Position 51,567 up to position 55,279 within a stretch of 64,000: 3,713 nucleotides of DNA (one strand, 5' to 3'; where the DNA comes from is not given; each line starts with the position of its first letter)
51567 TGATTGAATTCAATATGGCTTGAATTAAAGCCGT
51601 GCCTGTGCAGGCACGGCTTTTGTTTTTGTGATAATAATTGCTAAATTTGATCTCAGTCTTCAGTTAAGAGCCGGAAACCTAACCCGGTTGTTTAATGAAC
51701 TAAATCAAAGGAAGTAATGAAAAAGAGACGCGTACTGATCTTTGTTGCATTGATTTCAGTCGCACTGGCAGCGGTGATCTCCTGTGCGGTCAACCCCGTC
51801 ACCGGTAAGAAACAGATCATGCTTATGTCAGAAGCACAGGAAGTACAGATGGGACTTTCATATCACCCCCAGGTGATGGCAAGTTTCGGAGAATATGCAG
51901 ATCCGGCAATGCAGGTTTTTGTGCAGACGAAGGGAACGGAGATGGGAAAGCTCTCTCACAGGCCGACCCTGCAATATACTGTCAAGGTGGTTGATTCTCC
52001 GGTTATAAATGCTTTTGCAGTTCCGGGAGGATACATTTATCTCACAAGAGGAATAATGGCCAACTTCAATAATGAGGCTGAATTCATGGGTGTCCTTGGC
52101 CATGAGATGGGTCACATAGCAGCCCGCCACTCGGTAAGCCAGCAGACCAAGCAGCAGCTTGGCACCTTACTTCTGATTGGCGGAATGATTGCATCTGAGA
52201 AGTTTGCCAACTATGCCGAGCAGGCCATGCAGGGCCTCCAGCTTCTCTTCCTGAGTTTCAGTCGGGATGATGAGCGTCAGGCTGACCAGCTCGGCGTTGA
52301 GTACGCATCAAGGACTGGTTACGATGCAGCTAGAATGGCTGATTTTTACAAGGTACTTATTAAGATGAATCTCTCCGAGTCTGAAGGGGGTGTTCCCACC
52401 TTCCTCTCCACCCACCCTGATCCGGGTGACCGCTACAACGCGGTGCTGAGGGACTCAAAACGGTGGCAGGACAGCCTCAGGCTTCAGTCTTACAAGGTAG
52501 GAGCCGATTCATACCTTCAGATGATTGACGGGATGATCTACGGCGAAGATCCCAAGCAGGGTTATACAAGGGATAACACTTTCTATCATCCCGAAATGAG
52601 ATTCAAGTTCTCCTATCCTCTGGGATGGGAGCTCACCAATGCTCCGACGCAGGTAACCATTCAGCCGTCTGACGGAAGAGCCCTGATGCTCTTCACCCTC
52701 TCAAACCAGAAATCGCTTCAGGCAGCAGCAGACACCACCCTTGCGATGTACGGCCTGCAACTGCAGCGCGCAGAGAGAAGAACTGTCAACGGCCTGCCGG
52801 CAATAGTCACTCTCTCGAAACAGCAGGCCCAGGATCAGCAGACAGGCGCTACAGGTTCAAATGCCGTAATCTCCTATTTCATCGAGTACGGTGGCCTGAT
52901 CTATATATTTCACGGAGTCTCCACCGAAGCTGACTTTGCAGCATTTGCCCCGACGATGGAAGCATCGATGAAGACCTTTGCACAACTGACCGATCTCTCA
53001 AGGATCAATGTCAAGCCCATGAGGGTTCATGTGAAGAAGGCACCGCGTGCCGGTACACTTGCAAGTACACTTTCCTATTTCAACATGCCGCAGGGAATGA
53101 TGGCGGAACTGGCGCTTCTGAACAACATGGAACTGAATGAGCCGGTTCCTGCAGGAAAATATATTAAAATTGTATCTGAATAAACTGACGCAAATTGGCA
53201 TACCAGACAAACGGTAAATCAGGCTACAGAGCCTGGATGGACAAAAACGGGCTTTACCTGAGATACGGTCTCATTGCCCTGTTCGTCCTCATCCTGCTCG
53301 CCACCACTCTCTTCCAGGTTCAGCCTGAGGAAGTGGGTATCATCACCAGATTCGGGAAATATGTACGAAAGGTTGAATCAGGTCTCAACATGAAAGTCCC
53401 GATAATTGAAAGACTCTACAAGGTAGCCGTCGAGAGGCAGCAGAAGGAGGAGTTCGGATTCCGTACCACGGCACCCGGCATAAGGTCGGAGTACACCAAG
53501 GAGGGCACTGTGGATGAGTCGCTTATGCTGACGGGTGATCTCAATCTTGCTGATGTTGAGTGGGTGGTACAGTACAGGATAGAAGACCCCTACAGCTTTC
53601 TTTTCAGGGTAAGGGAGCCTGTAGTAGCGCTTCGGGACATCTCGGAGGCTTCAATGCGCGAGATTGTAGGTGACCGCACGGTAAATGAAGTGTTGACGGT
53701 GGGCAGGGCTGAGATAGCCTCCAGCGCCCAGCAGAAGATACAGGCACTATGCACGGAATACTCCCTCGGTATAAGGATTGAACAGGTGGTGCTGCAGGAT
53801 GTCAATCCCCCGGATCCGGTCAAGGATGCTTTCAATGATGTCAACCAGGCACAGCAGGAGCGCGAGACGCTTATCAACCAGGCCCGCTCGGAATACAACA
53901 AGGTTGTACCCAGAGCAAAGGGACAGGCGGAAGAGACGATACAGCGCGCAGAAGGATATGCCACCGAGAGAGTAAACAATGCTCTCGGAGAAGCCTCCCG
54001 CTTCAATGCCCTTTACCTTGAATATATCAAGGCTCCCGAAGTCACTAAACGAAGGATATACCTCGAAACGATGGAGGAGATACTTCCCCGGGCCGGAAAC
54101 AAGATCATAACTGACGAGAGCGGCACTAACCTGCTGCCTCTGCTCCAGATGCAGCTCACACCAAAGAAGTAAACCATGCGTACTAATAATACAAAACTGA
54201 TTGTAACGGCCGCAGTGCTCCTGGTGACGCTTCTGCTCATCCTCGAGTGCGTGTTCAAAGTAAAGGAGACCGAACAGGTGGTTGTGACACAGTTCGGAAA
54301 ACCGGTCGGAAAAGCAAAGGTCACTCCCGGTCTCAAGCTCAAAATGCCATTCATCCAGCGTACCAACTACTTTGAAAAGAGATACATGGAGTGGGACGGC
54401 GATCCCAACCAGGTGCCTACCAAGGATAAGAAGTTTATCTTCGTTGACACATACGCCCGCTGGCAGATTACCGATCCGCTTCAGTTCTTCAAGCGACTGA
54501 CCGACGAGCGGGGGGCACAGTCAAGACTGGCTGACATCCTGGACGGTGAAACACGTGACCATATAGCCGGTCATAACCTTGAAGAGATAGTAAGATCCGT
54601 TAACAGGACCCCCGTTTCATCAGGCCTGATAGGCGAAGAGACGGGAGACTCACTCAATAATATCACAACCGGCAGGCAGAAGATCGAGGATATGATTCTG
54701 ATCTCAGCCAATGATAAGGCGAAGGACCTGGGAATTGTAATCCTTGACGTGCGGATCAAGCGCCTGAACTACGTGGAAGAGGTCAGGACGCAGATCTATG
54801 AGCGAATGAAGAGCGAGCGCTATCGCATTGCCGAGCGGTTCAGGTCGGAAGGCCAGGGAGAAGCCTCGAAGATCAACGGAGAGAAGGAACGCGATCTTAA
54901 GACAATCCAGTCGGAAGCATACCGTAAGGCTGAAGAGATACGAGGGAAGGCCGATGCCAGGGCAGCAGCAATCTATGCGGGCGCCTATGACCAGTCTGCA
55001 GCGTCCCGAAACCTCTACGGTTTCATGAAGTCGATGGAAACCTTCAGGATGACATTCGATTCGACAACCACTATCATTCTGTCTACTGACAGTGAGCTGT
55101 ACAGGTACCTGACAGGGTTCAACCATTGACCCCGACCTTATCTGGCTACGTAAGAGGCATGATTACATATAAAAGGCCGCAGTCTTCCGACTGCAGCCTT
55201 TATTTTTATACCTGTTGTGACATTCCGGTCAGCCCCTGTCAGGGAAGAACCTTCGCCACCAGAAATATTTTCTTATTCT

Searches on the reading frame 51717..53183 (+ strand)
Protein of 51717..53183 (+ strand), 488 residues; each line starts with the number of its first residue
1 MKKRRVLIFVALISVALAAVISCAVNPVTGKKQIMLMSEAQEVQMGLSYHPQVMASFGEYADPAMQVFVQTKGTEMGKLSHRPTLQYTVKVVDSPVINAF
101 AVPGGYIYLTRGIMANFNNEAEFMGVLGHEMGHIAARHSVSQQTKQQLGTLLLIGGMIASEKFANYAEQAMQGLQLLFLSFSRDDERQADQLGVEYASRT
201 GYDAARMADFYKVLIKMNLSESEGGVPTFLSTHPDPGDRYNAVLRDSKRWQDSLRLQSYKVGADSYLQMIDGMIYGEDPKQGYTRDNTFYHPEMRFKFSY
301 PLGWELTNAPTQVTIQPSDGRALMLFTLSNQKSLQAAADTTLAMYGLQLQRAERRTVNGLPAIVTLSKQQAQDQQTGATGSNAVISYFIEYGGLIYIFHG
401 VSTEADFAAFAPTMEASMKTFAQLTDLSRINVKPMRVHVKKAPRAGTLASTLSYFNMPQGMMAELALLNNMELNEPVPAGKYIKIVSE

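Call 31: search_protein_families(library=pfam, max_evalue=0.00001, proteins=[window:51717-53183:+])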
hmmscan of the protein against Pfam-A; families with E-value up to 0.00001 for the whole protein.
window:51717-53183:+ (488 aa): 1 family
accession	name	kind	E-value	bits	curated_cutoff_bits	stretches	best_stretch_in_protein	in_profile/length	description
PF01435.24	Peptidase_M48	-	1.6e-36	126.3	20.3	1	69-243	7-182/186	Peptidase family M48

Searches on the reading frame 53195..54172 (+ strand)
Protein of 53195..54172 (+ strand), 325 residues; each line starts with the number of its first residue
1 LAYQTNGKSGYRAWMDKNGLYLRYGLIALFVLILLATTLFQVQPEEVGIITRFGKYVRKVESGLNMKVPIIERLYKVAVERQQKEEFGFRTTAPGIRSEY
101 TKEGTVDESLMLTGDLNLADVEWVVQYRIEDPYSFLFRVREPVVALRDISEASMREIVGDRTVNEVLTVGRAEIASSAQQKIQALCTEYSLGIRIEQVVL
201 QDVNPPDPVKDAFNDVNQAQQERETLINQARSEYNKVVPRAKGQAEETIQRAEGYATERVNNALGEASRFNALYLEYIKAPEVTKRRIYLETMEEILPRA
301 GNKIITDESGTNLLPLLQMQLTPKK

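Call 31: search_protein_families(library=pfam, max_evalue=0.00001, proteins=[window:53195-54172:+])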
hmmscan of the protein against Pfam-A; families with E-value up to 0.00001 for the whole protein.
window:53195-54172:+ (325 aa): 1 family
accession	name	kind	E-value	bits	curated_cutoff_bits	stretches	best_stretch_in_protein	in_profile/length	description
PF01145.31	Band_7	-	2.1e-30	106.5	23.6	1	41-233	2-175/176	SPFH domain / Band 7 family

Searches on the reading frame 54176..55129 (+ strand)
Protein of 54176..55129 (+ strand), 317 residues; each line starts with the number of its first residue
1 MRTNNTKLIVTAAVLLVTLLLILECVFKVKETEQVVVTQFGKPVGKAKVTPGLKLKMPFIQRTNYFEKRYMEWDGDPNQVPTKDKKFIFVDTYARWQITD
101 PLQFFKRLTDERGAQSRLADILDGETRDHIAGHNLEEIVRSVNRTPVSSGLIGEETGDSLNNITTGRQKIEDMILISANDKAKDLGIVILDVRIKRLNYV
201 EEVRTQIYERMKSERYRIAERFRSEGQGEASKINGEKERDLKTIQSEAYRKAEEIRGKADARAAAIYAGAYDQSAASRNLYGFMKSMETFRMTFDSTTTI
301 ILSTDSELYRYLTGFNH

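Call 31: search_protein_families(library=pfam, max_evalue=0.00001, proteins=[window:54176-55129:+])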
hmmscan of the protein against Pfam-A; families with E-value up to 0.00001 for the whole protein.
window:54176-55129:+ (317 aa): 1 family
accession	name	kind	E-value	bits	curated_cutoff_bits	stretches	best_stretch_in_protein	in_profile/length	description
PF01145.31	Band_7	-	8.8e-28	98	23.6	1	28-227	2-175/176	SPFH domain / Band 7 family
